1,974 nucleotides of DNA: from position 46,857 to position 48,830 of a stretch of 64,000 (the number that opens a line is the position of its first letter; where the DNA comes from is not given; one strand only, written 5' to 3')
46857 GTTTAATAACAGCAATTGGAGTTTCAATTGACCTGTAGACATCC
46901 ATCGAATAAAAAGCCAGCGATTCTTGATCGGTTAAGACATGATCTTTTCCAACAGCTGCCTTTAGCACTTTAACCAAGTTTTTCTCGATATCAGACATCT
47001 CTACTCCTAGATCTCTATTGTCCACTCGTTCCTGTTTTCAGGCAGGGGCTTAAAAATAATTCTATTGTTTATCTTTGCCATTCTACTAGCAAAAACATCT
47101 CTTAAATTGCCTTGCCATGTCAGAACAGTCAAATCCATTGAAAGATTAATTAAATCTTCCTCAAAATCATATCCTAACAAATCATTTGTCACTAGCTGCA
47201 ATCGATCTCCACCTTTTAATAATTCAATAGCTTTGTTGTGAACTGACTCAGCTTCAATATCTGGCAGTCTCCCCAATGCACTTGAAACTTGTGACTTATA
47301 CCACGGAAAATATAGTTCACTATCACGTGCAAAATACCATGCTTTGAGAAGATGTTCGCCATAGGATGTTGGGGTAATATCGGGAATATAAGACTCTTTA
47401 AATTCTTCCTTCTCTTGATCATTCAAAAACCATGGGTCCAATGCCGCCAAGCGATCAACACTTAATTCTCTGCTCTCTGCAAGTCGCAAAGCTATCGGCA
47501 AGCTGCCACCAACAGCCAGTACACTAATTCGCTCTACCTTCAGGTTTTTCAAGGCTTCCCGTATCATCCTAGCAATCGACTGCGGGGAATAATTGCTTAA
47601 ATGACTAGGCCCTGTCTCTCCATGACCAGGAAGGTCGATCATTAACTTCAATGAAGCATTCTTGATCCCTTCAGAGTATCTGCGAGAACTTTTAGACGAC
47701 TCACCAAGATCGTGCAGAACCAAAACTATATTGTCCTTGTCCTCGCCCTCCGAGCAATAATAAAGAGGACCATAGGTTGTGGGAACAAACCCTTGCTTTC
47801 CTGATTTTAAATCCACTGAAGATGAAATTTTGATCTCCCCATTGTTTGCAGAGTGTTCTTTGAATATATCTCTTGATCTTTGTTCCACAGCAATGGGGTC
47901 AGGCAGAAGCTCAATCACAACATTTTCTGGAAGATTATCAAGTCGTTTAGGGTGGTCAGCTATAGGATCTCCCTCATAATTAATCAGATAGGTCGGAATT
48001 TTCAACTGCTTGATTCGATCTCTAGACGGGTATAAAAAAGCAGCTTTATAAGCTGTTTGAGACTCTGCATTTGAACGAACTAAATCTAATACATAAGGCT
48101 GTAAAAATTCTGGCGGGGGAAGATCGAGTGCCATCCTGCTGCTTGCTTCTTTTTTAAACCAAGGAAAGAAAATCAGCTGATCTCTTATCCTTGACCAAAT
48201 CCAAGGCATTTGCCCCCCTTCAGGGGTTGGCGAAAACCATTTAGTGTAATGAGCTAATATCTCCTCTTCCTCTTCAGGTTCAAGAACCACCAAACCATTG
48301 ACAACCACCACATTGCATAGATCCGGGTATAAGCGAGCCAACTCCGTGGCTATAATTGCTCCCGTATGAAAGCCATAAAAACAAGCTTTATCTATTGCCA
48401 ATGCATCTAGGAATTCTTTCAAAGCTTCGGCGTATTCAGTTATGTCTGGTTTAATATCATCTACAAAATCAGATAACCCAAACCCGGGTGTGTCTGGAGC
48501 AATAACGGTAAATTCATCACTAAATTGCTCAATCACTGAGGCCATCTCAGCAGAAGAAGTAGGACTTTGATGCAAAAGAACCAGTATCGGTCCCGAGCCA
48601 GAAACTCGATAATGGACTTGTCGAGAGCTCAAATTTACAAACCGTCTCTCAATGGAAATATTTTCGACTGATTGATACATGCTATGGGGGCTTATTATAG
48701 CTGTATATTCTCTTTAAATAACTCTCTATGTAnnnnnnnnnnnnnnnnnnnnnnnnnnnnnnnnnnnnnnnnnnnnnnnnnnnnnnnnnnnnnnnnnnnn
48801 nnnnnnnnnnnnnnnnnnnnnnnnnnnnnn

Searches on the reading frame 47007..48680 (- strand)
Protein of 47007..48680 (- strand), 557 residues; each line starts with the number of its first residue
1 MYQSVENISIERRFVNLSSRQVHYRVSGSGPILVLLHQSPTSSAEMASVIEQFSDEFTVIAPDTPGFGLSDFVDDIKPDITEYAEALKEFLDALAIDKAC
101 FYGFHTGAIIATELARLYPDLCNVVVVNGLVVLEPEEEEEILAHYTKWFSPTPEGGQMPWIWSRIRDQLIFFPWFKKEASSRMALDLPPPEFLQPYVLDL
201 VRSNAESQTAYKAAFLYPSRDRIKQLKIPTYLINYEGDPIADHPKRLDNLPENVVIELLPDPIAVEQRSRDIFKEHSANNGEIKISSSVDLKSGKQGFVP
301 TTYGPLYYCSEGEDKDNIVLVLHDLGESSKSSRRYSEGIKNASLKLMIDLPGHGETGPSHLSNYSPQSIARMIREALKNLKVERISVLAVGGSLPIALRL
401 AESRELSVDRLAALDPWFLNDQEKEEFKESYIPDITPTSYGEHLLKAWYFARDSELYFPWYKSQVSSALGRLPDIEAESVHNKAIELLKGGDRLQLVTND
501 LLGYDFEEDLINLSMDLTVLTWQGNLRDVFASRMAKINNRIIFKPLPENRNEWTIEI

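Call 5: search_protein_families(library=pfam, proteins=[window:47007-48680:-], max_evalue=0.01)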
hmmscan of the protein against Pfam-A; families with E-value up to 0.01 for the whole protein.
window:47007-48680:- (557 aa): 4 families
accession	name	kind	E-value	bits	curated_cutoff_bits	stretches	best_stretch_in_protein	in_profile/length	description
PF00561.26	Abhydrolase_1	-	2.5e-18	67.1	25.8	1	31-249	1-220/245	alpha/beta hydrolase fold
PF12697.13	Abhydrolase_6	-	7.4e-13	50.1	26.3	1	46-248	17-188/217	Alpha/beta hydrolase family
PF12146.15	Hydrolase_4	-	9.3e-06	25.5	27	1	32-136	6-116/239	Serine aminopeptidase, S33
PF03096.20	Ndr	-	7.6e-05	22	23.3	0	50-137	49-134/283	Ndr family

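Call 8: find_related_loci(query=window:47007-48680:-, collection=genome_contigs, flank=10000)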
Query window:47007-48680:- (557 aa) in genome_contigs; peptide patterns used: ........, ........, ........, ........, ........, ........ (x = any residue, [..] = any of these).
55 stretches matched a pattern; 7 encode a relative of the query (tblastn E <= 1e-3); 7 distinct loci.
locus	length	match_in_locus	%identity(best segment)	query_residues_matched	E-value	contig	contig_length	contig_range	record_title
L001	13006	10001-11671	86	1-557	0e+0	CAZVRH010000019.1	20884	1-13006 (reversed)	MAG TPA_asm: uncultured Woeseia sp. isolate SRP077602_co9_444 genome assembly, contig: NODE_2936_length_20884_cov_24.170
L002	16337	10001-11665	68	1-556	0e+0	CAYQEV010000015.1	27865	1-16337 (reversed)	MAG TPA_asm: uncultured Woeseia sp. isolate binchicken_co46_507 genome assembly, contig: NODE_3004_length_27865_cov_54.2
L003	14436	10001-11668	67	1-557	0e+0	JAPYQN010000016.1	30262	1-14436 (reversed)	MAG: Gammaproteobacteria bacterium isolate PW2.metabat2.74 PW2_1826_length_30262_cov_73.343232, whole genome shotgun seq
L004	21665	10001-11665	67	1-556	0e+0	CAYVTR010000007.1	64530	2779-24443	MAG TPA_asm: uncultured Woeseia sp. isolate SRP200020_co5_351 genome assembly, contig: NODE_633_length_64530_cov_55.9439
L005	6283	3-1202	94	4-557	0e+0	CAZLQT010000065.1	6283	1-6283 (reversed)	MAG TPA_asm: uncultured Woeseia sp. isolate SRP077602_co4_39 genome assembly, contig: NODE_24753_length_6283_cov_12.4529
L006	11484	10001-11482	70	1-495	0e+0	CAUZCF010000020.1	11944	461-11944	MAG: Gammaproteobacteria bacterium isolate CB27_Tmax.92 genome assembly, contig: Ga0310121_10004698, whole genome shotgu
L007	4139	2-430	27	90-519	1e-13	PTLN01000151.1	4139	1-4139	MAG: Alphaproteobacteria bacterium MarineAlpha2_Bin1 CFH01_151, whole genome shotgun sequence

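Call 22: find_homologous_proteins(query=L005:2781-4586:+, max_evalue=0.00001)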
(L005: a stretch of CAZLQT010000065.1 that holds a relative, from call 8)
Query L005:2781-4586:+ (601 aa): 586 proteins with E <= 0.00001 among 6773 candidates; the best 120 are listed.
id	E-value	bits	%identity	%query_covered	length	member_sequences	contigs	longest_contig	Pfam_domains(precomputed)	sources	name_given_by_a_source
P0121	0.0e+0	1419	99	100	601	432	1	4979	-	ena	-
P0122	0.0e+0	1155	81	96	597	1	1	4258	-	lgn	-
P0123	0.0e+0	1145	80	96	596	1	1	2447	-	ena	-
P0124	0.0e+0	1143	80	98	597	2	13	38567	-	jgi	jgi:hypothetical protein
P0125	0.0e+0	1143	80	96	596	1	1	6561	-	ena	-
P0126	0.0e+0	1143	80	96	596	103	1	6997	-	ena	-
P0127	0.0e+0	1142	80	96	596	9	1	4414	-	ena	-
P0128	0.0e+0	1142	80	96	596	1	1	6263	-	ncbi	-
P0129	0.0e+0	1142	80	96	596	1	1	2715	-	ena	-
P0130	0.0e+0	1141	80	96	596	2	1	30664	-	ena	-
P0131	0.0e+0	1141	80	96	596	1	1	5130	-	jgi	-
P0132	0.0e+0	1141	80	96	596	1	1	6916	-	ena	-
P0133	0.0e+0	1140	80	96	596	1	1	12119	-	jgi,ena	-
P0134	0.0e+0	1140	80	96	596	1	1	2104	-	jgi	-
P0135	0.0e+0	1140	80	96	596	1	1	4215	-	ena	-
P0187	6.3e-242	823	58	99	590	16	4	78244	-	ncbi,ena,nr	ncbi:MAG: hypothetical protein CMD98_01375 [Gammaproteobacteria bacterium]|nr:hypothetical protein [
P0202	2.3e-203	695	51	97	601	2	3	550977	-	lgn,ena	-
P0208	1.7e-201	689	49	98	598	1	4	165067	-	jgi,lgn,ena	-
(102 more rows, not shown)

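Call 24: find_encoding_contigs(protein=P0202, flank=10000, max_places=1)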
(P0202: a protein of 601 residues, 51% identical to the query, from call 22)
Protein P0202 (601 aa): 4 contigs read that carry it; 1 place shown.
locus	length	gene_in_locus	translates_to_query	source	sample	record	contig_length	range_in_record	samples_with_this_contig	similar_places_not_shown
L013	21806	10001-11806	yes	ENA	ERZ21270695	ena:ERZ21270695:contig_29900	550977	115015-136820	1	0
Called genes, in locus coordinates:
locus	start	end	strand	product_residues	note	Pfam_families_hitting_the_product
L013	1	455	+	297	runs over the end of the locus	PF03783:CsgG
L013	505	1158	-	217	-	PF04366:Ysc84 (weak)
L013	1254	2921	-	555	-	PF06826:Asp-Al_Ex, PF02080:TrkA_C (faint), PF06826:Asp-Al_Ex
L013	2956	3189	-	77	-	PF06127:Mpo1-like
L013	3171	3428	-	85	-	PF06127:Mpo1-like (weak)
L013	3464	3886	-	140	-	-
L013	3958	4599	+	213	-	PF08003:Methyltransf_9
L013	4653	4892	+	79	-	PF08003:Methyltransf_9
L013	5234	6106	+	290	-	PF01171:ATP_bind_3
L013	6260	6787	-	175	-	PF06629:MipA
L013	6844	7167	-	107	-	PF01179:Cu_amine_oxid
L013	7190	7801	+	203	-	-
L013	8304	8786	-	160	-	PF02727:Cu_amine_oxidN2, PF21994:AGAO-like_N2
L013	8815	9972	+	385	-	PF06037:DUF922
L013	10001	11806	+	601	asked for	-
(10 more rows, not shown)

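Call 25: find_encoding_contigs(protein=P0208, flank=10000, max_places=1)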
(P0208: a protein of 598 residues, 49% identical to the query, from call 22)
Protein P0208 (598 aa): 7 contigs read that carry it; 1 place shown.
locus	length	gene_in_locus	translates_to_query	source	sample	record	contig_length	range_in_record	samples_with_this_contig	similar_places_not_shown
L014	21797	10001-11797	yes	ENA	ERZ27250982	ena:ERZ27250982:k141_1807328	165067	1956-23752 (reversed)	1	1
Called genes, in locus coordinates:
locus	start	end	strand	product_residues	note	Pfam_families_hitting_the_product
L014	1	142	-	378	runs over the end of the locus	PF00355:Rieske, PF19112:VanA_C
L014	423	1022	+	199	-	-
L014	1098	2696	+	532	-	PF01262:AlaDh_PNT_C (faint), PF00890:FAD_binding_2, PF01266:DAO, PF01494:FAD_binding_3 (weak), PF03486:HI0933_like, PF07992:Pyr_redox_2 (weak), PF12831:FAD_oxidored, PF13450:NAD_binding_8 (weak)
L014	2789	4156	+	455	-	PF07690:MFS_1, PF03137:OATP (weak)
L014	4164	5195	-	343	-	PF01636:APH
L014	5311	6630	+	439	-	PF00083:Sugar_tr (weak), PF07690:MFS_1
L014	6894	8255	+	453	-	PF07642:BBP2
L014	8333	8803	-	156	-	-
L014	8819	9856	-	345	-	PF04909:Amidohydro_2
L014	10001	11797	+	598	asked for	-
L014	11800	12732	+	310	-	PF00753:Lactamase_B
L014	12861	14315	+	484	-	PF07992:Pyr_redox_2 (faint), PF01946:Thi4 (faint), PF00890:FAD_binding_2 (faint), PF01266:DAO (weak), PF01593:Amino_oxidase, PF13450:NAD_binding_8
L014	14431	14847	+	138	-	-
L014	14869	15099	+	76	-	PF07866:DUF1653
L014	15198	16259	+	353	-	PF01757:Acyl_transf_3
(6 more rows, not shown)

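Call 26: find_encoding_contigs(protein=P0187, flank=10000, max_places=1)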
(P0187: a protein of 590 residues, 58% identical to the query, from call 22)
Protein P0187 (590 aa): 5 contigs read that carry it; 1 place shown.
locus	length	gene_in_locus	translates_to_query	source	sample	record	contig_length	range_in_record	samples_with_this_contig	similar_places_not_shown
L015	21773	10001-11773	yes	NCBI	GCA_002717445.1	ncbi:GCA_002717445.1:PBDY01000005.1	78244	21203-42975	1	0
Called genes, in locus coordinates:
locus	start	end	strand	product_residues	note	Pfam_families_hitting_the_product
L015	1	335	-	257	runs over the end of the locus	PF00753:Lactamase_B, PF16123:HAGH_C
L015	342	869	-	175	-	PF00994:MoCF_biosynth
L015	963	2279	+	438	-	PF00202:Aminotran_3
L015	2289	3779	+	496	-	PF00171:Aldedh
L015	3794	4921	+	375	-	PF05222:AlaDh_PNT_N, PF01262:AlaDh_PNT_C, PF02826:2-Hacid_dh_C (faint), PF01488:Shikimate_DH (weak), PF13241:NAD_binding_7 (weak)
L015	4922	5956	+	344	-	PF04055:Radical_SAM, PF06463:Mob_synth_C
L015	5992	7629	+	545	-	PF00501:AMP-binding, PF13193:AMP-binding_C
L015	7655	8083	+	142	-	PF13622:4HBT_3 (weak), PF03061:4HBT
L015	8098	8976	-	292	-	-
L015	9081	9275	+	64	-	-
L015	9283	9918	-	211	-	PF00753:Lactamase_B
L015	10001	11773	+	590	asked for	-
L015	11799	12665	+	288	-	-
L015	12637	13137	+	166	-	PF00034:Cytochrom_C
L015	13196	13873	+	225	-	PF01865:PhoU_div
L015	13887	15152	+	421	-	PF01384:PHO4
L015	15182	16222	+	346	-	PF16930:Porin_5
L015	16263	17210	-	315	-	PF00682:HMGL-like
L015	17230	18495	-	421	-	PF00245:Alk_phosphatase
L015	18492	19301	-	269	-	PF03767:Acid_phosphat_B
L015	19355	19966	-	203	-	PF00694:Aconitase_C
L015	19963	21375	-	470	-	-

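Call 27: search_protein_families(library=pfam, proteins=[L005:1214-2788:+, L005:2781-4586:+], max_evalue=0.01)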
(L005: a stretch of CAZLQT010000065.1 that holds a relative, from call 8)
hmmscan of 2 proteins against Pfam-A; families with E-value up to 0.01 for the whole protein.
L005:1214-2788:+ (524 aa): 2 families
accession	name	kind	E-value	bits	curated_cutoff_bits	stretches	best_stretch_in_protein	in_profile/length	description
PF01565.28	FAD_binding_4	-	5.3e-32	110.8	26.4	1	42-183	1-139/139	FAD binding domain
PF02913.24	FAD-oxidase_C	-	0.0007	19.8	21.2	1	497-519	224-246/248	FAD linked oxidases, C-terminal domain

L005:2781-4586:+ (601 aa): 0 families

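Call 28: search_protein_families(library=ncbifam, proteins=[window:47007-48680:-, L005:1214-2788:+, L005:2781-4586:+], max_evalue=0.001)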
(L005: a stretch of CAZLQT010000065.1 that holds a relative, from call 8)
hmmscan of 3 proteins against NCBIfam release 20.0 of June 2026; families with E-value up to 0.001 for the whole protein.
window:47007-48680:- (557 aa): 18 families
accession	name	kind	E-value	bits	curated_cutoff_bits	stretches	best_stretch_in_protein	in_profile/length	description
NF011457.0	PRK14875.1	equivalog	3.2e-23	82.3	307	2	294-420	110-235/372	acetoin dehydrogenase dihydrolipoyllysine-residue acetyltransferase subunit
NF050089.1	i_nPHAscl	equivalog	5.5e-20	71.6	300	1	21-126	8-113/288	intracellular short-chain-length polyhydroxyalkanoate depolymerase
TIGR03056.1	bchO_mg_che_rel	equivalog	1.8e-18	66.6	172.55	2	13-129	9-128/278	alpha/beta fold hydrolase BchO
TIGR02427.1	protocat_pcaD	equivalog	2.5e-16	59.8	255.85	1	22-127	2-109/251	3-oxoadipate enol-lactonase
NF051488.1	bifunc_PcaDC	exception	3.3e-16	59.4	390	1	22-124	2-105/375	bifunctional 3-oxoadipate enol-lactonase/4-carboxymuconolactone decarboxylase PcaDC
NF045632.1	hydroxlase_HsaD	equivalog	3.8e-16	58.9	400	1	9-128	9-135/290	4,5:9,10-diseco-3-hydroxy-5,9,17-trioxoandrosta-1(10),2-diene-4-oate hydrolase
NF002938.0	PRK03592.1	equivalog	4.1e-16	59.2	241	1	6-129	6-128/298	haloalkane dehalogenase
TIGR03695.1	menH_SHCHC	equivalog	9.3e-15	54.7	208.55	2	30-134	2-109/252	2-succinyl-6-hydroxy-2,4-cyclohexadiene-1-carboxylate synthase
NF002873.0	PRK03204.1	equivalog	1.2e-14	54.3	466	1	10-126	14-130/286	haloalkane dehalogenase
TIGR03611.1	RutD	equivalog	3.4e-12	46.3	238.5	1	25-136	8-120/258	pyrimidine utilization protein D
NF002043.0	PRK00870.1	subfamily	1.9e-11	44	265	1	22-149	36-165/302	haloalkane dehalogenase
NF058580.1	lipase_V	equivalog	5.1e-09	36.1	300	1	30-115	25-108/230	EstV family lipase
NF008340.0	PRK11126.1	equivalog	7e-09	35.3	261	0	24-148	8-132/255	2-succinyl-6-hydroxy-2,4-cyclohexadiene-1-carboxylate synthase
TIGR01738.1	bioH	equivalog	1.9e-08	34.2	206.95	1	31-127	5-96/245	pimeloyl-ACP methyl ester esterase BioH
TIGR03343.1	biphenyl_bphD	equivalog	4e-08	32.8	462.15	1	16-129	16-133/282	2-hydroxy-6-oxo-6-phenylhexa-2,4-dienoate hydrolase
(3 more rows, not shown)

L005:1214-2788:+ (524 aa): 9 families
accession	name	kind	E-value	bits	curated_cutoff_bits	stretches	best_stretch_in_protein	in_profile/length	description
TIGR00387.1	glcD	equivalog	1.9e-34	119.2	567.9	1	45-248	1-196/413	glycolate oxidase subunit GlcD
NF008408.0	PRK11230.1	equivalog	5.4e-24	84.5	897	1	6-246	19-251/499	glycolate oxidase subunit GlcD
NF049975.1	2HglutDHaseYdiJ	equivalog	7.5e-16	57.1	1350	1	40-189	50-199/1018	D-2-hydroxyglutarate dehydrogenase YdiJ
NF008439.0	PRK11282.1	equivalog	1.2e-15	57.2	284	1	51-257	8-205/358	glycolate oxidase subunit GlcE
NF008387.0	PRK11183.1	equivalog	1.3e-10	40.5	391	1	5-128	8-134/570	D-lactate dehydrogenase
NF053785.1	DcplphribOxDprE1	equivalog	7.7e-10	38.5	500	1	41-190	14-158/449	decaprenylphosphoryl-beta-D-ribose oxidase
TIGR01678.1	FAD_lactone_ox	subfamily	3.7e-07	29.4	396.8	1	42-184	15-151/438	sugar 1,4-lactone oxidase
TIGR01677.1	pln_FAD_oxido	subfamily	7.5e-05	21.4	383.1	1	43-161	35-152/560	FAD-dependent oxidoreductase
TIGR01679.1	bact_FAD_ox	subfamily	0.0001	21.4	292.25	1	41-182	11-143/419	FAD-linked oxidoreductase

L005:2781-4586:+ (601 aa): 0 families

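Call 29: search_solved_structures(query=L005:1214-2788:+, max_evalue=0.001)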
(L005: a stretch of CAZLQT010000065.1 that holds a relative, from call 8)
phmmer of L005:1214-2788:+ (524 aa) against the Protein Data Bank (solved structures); distinct sequences matched with E-value up to 0.001: 61 (the best 60 are shown).
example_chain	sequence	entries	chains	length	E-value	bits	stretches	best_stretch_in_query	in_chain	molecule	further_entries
9qgz_A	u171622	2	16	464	2.9e-26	95.7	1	8-248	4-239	Glycolate oxidase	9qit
8jdb_A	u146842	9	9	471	1.6e-21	80.1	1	4-242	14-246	Probable D-lactate dehydrogenase, mitochondrial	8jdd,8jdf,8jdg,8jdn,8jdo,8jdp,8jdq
8jdc_A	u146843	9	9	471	1.6e-21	80.1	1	4-242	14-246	Probable D-lactate dehydrogenase, mitochondrial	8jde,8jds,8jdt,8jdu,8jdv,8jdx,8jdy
8s7r_A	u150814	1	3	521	2.3e-20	76.3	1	15-219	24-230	Oxidoreductase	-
8s7t_A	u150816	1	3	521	2.3e-20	76.3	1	15-219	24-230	Oxidoreductase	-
3pm9_A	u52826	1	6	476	2.3e-20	76.2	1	8-249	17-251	Putative oxidoreductase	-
9h40_A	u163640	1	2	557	2.3e-20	76.2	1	12-231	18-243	p-cresol methylhydroxylase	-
8s7s_A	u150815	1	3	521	3e-20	75.9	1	15-219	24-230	Oxidoreductase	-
8s7p_A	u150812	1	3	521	4.3e-20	75.4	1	15-219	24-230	Oxidoreductase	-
7qh2_C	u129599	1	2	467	4.8e-20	75.2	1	8-238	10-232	Lactate dehydrogenase (NAD(+),ferredoxin) subunit LctD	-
8s7n_A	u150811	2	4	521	5.6e-20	75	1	15-219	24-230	Oxidoreductase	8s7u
8s7q_A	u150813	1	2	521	5.7e-20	75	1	15-219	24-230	Oxidoreductase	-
8s7w_A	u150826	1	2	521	5.7e-20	74.9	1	15-219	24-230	Oxidoreductase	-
1wve_A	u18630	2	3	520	1.3e-17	67.2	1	9-207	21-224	4-cresol dehydrogenase [hydroxylating] flavoprotein subunit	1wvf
1dii_A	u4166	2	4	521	1.3e-17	67.1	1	9-207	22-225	P-CRESOL METHYLHYDROXYLASE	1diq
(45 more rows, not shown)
